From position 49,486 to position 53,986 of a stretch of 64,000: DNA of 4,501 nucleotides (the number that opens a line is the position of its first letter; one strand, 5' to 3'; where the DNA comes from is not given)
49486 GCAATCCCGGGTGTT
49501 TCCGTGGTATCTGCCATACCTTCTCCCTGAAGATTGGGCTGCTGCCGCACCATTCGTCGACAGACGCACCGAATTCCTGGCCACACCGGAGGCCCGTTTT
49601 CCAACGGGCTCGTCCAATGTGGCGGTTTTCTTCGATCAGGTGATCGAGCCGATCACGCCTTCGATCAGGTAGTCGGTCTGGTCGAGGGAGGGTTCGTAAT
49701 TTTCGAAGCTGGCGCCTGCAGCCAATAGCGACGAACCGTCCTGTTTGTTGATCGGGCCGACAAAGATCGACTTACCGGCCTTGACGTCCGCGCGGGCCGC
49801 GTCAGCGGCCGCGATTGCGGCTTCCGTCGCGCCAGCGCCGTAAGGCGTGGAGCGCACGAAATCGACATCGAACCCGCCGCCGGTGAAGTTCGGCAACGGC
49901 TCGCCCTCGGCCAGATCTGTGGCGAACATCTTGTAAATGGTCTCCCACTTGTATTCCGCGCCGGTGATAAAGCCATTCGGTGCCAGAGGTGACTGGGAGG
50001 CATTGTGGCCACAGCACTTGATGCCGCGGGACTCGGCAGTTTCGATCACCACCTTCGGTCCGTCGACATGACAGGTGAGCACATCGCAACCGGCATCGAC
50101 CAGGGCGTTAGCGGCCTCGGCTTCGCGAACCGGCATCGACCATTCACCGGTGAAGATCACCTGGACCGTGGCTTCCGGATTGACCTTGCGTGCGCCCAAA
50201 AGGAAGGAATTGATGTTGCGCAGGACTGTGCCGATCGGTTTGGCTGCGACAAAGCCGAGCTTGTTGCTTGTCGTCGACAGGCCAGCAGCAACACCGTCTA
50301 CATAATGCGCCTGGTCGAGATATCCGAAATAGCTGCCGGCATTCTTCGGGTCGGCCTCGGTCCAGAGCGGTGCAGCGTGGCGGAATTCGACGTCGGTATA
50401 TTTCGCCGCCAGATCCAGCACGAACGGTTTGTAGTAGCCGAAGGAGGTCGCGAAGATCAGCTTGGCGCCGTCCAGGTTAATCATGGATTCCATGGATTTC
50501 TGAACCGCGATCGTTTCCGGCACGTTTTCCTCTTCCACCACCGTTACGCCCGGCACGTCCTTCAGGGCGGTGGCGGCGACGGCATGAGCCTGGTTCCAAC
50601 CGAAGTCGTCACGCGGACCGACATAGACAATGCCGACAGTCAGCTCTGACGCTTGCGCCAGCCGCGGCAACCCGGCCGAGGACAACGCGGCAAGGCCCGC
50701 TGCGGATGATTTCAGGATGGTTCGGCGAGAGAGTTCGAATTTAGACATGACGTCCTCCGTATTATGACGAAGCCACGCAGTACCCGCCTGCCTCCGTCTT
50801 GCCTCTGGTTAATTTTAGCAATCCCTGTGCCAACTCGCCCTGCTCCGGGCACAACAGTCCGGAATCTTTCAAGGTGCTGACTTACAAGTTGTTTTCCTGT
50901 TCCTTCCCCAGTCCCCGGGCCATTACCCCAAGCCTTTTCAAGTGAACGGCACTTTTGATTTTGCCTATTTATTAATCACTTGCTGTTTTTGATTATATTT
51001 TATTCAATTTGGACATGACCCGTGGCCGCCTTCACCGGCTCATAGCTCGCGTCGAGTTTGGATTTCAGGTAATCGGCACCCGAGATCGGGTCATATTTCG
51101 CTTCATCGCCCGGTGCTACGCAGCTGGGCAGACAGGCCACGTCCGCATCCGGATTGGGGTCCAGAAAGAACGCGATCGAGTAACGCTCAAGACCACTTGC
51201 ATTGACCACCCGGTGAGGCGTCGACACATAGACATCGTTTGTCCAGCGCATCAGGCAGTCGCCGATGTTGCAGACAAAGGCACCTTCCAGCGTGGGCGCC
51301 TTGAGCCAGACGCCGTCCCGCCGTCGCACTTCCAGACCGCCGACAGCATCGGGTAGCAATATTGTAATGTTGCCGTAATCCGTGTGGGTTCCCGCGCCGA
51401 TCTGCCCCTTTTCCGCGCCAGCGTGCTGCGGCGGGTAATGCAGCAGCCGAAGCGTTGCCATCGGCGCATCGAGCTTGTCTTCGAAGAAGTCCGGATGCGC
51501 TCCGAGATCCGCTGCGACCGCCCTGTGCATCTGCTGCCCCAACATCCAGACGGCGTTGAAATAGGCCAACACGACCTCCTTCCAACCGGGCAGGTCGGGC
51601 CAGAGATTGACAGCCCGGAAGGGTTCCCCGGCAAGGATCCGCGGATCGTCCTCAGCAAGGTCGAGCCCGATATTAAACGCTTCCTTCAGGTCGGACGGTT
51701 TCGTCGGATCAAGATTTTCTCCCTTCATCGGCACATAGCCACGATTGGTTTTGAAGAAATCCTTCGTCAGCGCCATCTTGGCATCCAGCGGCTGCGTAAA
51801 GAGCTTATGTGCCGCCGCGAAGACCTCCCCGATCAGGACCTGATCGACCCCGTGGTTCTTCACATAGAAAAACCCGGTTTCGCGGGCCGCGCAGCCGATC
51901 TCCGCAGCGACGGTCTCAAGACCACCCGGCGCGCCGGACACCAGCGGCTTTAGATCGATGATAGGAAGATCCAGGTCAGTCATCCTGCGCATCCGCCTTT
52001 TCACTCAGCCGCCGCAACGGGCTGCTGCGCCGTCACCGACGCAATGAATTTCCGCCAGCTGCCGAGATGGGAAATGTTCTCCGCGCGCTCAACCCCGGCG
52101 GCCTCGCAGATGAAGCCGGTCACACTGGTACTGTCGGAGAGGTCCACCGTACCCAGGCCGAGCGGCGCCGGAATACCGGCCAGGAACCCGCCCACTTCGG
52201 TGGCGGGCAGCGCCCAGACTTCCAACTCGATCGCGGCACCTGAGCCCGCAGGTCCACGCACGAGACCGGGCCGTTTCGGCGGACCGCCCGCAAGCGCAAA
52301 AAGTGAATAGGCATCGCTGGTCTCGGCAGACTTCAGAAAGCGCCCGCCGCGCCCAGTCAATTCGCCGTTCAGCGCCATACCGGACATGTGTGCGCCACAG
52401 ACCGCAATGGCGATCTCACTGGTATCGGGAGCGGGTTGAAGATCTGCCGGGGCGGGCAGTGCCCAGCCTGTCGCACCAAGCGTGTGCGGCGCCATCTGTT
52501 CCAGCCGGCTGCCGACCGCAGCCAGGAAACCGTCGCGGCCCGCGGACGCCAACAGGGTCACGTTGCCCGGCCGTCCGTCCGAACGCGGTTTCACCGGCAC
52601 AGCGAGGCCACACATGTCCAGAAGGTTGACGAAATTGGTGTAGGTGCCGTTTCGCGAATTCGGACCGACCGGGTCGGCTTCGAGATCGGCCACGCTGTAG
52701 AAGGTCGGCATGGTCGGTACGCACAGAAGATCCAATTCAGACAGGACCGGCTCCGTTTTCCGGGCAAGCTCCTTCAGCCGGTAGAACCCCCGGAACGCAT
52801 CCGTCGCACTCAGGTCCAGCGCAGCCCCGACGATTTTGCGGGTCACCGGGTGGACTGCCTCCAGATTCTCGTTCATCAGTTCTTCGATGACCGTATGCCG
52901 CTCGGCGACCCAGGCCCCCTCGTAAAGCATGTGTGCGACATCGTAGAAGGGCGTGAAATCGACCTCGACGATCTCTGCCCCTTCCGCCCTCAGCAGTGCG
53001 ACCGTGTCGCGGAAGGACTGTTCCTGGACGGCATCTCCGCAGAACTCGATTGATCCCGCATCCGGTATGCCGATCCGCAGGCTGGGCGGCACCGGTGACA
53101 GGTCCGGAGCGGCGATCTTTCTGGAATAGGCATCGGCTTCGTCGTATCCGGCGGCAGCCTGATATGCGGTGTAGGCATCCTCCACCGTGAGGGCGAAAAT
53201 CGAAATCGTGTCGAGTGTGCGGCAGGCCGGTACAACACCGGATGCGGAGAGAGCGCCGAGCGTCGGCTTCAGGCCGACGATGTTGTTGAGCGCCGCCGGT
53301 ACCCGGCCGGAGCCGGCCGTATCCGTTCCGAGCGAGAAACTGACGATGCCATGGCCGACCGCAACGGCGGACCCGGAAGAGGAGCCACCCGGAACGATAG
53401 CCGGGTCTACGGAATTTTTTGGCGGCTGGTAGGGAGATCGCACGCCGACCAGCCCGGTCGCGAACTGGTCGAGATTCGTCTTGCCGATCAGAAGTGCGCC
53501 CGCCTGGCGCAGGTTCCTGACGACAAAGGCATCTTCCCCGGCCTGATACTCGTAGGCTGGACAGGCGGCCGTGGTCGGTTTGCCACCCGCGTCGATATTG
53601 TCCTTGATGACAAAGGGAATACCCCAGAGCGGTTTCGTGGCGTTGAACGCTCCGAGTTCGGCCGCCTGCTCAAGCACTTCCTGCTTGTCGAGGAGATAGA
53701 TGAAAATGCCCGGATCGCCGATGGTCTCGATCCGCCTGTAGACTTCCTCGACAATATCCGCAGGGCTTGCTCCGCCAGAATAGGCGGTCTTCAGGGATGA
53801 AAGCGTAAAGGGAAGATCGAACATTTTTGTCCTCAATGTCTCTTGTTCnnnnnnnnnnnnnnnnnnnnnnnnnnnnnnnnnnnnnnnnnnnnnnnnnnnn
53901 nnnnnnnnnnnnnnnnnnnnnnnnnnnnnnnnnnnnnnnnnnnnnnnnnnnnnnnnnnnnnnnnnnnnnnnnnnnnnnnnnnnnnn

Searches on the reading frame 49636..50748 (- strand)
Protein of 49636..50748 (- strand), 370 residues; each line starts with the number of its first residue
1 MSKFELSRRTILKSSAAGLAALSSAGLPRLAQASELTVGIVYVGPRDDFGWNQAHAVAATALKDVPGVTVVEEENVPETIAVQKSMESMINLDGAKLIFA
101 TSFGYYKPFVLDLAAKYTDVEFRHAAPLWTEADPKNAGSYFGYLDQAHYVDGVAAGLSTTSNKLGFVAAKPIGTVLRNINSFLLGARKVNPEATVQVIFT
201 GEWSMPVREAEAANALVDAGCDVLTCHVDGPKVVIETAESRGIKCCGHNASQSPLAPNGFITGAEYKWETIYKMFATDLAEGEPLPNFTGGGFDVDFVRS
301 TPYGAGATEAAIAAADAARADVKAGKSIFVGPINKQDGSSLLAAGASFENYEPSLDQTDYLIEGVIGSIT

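Call 5: search_protein_families(library=pfam, proteins=[window:49636-50748:-], max_evalue=0.01)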
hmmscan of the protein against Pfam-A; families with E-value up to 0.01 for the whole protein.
window:49636-50748:- (370 aa): 2 families
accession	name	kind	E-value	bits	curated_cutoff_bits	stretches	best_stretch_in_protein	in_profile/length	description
PF02608.20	Bmp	-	4.2e-32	111.8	24.1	1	37-285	3-251/301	ABC transporter substrate-binding protein PnrA-like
PF10518.14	TAT_signal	-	0.0073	16.7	22.7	1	5-22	1-18/21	TAT (twin-arginine translocation) pathway signal sequence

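Call 6: search_protein_families(library=ncbifam, proteins=[window:49636-50748:-], max_evalue=0.01)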
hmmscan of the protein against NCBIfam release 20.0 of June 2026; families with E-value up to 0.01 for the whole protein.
window:49636-50748:- (370 aa): 1 family
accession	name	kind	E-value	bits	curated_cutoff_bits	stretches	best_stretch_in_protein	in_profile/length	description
NF047927.1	ABC_BMP_B6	equivalog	5.7e-10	38.9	400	1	42-282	9-253/314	putative B6 ABC transporter substrate-binding protein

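Call 95: search_solved_structures(query=window:49636-50748:-, max_evalue=0.00001)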
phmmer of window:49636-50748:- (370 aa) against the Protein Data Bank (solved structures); distinct sequences matched with E-value up to 0.00001: 5.
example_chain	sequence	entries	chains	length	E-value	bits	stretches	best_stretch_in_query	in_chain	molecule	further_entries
3s99_A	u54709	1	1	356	2.4e-49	171.4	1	31-350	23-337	Basic membrane lipoprotein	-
6pi5_A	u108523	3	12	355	3.9e-41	144.4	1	25-369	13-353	Atrazine periplasmic binding protein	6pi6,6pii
7x0r_A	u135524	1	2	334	5.1e-11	45.3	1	143-288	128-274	Lbp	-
4p98_A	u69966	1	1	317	4.1e-09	39.1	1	36-232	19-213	Extracellular solute-binding protein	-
2hqb_A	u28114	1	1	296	6.6e-08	35.1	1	38-283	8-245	Transcriptional activator of comK gene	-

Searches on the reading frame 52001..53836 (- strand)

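Call 6: search_protein_families(library=ncbifam, proteins=[window:52001-53836:-], max_evalue=0.01)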
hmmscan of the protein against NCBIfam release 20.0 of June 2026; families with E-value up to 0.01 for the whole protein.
window:52001-53836:- (611 aa): 26 families (the best 25 are shown)
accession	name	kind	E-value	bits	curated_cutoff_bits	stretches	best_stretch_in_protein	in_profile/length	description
NF006043.0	PRK08186.1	subfamily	8e-239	794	487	1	9-602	6-598/600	allophanate hydrolase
TIGR02713.1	allophanate_hyd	equivalog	5.6e-228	758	511.05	1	43-599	2-563/563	allophanate hydrolase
TIGR00132.1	gatA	equivalog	1e-65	222.3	481.1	2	24-297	11-289/466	Asp-tRNA(Asn)/Glu-tRNA(Gln) amidotransferase subunit GatA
NF005460.0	PRK07056.1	subfamily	9.4e-58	196.2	447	1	20-448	19-452/457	amidase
NF005688.0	PRK07488.1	equivalog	1.4e-54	185.8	532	1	20-303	22-298/474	indoleacetamide hydrolase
NF004766.0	PRK06102.1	equivalog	2.1e-53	182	559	1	13-447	11-449/455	amidase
NF006631.0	PRK09201.1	equivalog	2.4e-49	168.3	461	1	27-448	25-454/466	AtzE family amidohydrolase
NF004622.0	PRK05962.1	equivalog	3.1e-49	167.9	463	1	67-448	50-427/431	amidase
TIGR02715.1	amido_AtzE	subfamily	3.3e-49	168.1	425.75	1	60-448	55-447/452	AtzE family amidohydrolase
NF004815.0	PRK06169.1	equivalog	2.6e-41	141.7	506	1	15-452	15-462/471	amidase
NF005450.0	PRK07042.1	equivalog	3.4e-41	141.2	458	1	22-451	20-454/464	amidase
NF006169.0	PRK08310.1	equivalog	1.9e-40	139.5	391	1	63-446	19-391/395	amidase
NF005687.0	PRK07487.1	subfamily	4.2e-40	137.9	428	1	21-449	20-456/468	amidase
NF006006.0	PRK08137.1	equivalog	5.1e-40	137.8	534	1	58-293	89-335/529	amidase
NF005300.0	PRK06828.1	subfamily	5.7e-38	130.5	494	1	67-292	77-321/491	amidase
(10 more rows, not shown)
